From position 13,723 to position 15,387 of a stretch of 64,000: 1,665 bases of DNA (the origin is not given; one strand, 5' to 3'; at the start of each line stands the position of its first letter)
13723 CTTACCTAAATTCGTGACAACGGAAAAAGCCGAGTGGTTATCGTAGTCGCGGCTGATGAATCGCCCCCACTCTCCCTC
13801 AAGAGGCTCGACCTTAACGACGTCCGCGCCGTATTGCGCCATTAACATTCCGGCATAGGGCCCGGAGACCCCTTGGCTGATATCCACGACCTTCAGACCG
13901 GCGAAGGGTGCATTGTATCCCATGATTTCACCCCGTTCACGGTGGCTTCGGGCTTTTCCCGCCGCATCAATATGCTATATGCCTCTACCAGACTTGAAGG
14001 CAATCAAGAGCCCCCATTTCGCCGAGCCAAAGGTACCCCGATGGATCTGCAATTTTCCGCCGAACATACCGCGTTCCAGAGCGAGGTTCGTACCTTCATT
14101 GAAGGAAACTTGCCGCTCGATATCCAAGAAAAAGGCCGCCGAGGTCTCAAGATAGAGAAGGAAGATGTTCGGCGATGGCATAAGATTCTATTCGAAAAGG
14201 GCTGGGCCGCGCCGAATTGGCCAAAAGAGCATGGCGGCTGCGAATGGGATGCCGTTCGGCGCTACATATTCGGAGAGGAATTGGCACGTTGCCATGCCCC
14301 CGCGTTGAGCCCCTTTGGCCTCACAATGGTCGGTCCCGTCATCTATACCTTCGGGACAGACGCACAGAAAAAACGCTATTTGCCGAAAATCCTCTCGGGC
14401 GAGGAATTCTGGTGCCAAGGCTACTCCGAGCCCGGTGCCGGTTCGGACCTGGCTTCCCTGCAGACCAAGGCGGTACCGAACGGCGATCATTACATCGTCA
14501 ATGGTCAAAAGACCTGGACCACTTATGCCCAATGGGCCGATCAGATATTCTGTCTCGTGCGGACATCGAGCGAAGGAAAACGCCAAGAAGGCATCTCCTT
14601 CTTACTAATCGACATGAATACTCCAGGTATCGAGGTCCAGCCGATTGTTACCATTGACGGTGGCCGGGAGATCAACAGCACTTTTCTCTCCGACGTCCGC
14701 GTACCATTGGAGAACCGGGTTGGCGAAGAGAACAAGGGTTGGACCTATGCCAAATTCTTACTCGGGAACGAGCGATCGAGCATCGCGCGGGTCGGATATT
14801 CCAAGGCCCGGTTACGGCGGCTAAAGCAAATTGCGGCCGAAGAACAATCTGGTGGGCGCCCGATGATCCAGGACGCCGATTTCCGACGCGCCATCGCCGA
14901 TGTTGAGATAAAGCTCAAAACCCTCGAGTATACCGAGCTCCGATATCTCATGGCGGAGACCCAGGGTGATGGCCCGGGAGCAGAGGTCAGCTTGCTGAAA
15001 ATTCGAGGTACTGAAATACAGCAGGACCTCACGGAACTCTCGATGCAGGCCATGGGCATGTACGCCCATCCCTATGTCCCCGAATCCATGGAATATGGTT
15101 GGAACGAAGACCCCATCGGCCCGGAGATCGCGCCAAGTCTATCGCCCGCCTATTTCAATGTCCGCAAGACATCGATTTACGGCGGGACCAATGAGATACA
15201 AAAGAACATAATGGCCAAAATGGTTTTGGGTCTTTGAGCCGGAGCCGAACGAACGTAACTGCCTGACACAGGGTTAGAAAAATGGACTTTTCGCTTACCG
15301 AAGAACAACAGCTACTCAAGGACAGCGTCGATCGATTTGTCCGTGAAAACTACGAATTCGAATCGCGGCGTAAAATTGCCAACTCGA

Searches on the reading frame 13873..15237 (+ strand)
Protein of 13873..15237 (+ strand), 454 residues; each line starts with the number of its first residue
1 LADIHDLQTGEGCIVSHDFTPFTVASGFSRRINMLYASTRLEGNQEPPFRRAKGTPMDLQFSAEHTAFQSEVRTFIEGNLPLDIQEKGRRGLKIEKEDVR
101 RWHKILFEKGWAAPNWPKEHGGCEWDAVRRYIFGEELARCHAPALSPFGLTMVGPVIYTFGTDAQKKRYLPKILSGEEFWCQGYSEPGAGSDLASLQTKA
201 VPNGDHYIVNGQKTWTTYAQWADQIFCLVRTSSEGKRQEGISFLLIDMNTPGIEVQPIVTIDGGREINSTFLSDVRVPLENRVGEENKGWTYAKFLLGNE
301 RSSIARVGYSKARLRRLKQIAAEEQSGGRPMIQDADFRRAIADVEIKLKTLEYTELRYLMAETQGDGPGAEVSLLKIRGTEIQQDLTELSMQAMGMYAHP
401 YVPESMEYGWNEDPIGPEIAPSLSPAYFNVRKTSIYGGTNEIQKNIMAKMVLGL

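Call 36: search_protein_families(library=pfam, proteins=[window:13873-15237:+], max_evalue=0.00001)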
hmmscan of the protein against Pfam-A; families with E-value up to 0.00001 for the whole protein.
window:13873-15237:+ (454 aa): 3 families
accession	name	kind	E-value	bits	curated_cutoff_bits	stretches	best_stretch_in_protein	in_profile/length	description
PF02771.21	Acyl-CoA_dh_N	-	2.8e-21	76.5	22.9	1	62-177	1-113/113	Acyl-CoA dehydrogenase, N-terminal domain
PF00441.29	Acyl-CoA_dh_1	-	8.4e-21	75.1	22.4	1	287-451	1-149/150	Acyl-CoA dehydrogenase, C-terminal domain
PF02770.24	Acyl-CoA_dh_M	-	2.4e-20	72.9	33.3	1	181-268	1-88/97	Acyl-CoA dehydrogenase, middle domain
